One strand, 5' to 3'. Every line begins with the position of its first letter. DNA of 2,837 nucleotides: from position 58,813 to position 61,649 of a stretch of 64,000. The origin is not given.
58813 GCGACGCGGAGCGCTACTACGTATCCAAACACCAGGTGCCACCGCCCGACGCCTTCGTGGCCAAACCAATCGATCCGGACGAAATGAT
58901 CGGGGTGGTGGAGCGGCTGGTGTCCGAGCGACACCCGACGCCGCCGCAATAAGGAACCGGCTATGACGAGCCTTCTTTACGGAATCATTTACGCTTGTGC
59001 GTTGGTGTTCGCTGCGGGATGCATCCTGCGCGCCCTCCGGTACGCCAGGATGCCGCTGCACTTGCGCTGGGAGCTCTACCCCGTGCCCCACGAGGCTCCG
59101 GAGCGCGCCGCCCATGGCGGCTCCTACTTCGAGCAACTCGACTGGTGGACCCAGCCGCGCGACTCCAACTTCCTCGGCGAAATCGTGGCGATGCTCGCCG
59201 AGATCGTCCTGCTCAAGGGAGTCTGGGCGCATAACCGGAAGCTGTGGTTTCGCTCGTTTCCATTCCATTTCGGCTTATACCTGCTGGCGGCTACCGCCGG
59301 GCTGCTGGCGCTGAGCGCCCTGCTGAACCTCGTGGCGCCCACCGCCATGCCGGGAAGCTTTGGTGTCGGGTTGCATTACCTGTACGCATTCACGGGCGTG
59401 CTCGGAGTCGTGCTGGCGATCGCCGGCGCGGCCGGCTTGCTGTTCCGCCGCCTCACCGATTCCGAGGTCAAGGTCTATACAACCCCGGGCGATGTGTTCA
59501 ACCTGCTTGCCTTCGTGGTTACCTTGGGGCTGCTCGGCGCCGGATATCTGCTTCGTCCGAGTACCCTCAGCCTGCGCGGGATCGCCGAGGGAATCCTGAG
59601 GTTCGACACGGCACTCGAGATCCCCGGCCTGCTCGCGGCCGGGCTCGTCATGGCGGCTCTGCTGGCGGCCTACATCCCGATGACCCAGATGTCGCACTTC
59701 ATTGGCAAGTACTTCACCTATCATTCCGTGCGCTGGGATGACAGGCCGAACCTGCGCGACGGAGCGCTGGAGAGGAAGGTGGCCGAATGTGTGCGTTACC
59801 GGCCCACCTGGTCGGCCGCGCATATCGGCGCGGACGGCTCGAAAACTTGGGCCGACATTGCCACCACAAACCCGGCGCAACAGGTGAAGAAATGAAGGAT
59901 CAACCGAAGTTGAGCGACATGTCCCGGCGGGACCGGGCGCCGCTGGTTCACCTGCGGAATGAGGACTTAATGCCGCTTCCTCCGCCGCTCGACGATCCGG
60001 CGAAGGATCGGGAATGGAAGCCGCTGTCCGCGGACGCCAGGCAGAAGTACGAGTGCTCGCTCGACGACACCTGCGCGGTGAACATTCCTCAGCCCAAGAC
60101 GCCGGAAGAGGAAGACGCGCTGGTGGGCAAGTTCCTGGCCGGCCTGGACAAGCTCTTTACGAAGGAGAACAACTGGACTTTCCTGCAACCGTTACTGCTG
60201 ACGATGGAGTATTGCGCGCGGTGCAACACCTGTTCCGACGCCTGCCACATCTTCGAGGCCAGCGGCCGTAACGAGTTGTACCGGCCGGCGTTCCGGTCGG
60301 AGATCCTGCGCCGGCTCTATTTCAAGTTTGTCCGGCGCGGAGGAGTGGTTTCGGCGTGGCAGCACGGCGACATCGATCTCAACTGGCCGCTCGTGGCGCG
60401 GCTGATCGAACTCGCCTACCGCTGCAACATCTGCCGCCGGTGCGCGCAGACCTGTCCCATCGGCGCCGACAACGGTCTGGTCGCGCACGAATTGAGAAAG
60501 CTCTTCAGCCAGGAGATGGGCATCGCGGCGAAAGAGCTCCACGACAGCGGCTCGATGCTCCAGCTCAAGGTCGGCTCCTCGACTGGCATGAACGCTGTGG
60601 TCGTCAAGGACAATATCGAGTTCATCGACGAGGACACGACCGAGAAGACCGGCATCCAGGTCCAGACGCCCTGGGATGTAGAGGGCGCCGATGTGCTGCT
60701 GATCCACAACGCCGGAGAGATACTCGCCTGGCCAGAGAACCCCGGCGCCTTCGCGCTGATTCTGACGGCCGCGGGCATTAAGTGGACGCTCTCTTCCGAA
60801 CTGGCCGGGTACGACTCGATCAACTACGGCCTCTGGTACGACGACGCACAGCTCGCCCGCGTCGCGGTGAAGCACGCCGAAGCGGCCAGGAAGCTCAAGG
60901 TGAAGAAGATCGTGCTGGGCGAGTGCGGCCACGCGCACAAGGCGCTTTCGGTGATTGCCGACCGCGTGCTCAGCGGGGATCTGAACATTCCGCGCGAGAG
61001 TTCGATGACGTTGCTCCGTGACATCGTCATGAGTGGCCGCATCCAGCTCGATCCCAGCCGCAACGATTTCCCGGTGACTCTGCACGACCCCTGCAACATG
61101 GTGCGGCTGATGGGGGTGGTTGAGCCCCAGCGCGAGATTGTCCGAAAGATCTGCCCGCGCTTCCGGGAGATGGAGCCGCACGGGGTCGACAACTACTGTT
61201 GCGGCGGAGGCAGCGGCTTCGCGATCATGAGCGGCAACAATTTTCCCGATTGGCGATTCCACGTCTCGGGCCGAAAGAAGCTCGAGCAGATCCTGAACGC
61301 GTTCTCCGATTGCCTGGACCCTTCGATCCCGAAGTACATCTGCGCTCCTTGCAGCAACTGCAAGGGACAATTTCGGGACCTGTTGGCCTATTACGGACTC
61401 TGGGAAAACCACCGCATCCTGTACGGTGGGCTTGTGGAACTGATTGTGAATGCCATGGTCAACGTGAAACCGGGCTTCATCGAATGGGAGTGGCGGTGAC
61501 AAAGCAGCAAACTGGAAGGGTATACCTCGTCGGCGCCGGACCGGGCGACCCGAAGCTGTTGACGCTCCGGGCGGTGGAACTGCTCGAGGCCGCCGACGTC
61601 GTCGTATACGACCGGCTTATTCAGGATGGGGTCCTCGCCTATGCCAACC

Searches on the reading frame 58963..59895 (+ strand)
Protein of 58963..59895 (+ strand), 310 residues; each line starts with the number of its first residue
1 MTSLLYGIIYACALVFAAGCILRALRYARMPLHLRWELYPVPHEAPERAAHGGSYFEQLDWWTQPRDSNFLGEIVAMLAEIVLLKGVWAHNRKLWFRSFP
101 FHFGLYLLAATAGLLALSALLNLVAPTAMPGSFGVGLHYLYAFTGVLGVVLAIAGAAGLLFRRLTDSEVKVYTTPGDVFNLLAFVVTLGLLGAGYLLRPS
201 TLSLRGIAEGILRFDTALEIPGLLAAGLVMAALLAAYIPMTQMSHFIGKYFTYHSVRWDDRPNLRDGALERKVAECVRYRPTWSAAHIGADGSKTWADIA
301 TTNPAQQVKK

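Call 65: search_protein_families(library=ncbifam, proteins=[window:58963-59895:+], max_evalue=0.00001)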
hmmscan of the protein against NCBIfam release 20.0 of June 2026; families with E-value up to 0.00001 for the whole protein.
window:58963-59895:+ (310 aa): 1 family
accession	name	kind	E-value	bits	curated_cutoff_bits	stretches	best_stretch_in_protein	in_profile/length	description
NF038037.1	cytob_DsrM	equivalog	7.5e-08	31.9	300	1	88-250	110-271/320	sulfate reduction electron transfer complex DsrMKJOP subunit DsrM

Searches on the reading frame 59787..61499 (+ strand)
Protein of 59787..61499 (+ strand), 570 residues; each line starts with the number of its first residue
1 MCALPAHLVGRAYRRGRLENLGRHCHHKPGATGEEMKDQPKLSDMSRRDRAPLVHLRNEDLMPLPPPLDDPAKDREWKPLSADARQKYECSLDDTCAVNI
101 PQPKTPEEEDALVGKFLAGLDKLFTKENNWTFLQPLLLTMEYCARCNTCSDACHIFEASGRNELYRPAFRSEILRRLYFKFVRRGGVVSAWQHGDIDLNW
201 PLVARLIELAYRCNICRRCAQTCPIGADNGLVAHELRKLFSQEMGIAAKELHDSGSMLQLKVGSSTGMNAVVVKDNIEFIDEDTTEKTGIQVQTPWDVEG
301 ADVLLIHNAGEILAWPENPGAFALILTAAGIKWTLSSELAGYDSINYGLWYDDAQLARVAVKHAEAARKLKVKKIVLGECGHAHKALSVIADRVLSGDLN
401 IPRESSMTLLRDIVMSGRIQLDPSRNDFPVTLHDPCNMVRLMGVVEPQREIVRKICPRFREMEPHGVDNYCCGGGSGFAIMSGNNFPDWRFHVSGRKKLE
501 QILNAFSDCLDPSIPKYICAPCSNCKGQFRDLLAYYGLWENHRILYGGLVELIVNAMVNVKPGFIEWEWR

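Call 65: search_protein_families(library=ncbifam, proteins=[window:59787-61499:+], max_evalue=0.00001)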
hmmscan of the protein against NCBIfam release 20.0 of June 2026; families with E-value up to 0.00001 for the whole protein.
window:59787-61499:+ (570 aa): 5 families
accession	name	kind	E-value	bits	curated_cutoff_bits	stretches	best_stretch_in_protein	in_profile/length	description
NF045796.1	DsrK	equivalog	4.7e-98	328.7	400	1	110-559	17-437/453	sulfate reduction electron transfer complex DsrMKJOP subunit DsrK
NF045724.1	ferredox_TmcB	equivalog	2.7e-58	197.6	735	1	139-545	39-420/430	electron transfer complex ferredoxin TmcB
NF045711.1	sulf_resp_HmcF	equivalog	1.4e-51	175.7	750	1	140-551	59-447/457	sulfate respiration complex iron-sulfur protein HmcF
NF045670.1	quin_L_LdhH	equivalog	8.6e-08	30.9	800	0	424-481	596-650/706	L-lactate dehydrogenase (quinone) large subunit LdhH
NF004898.0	PRK06259.1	equivalog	1.1e-06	27.5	385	1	422-484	371-429/488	fumarate reductase (CoM/CoB) subunit TfrB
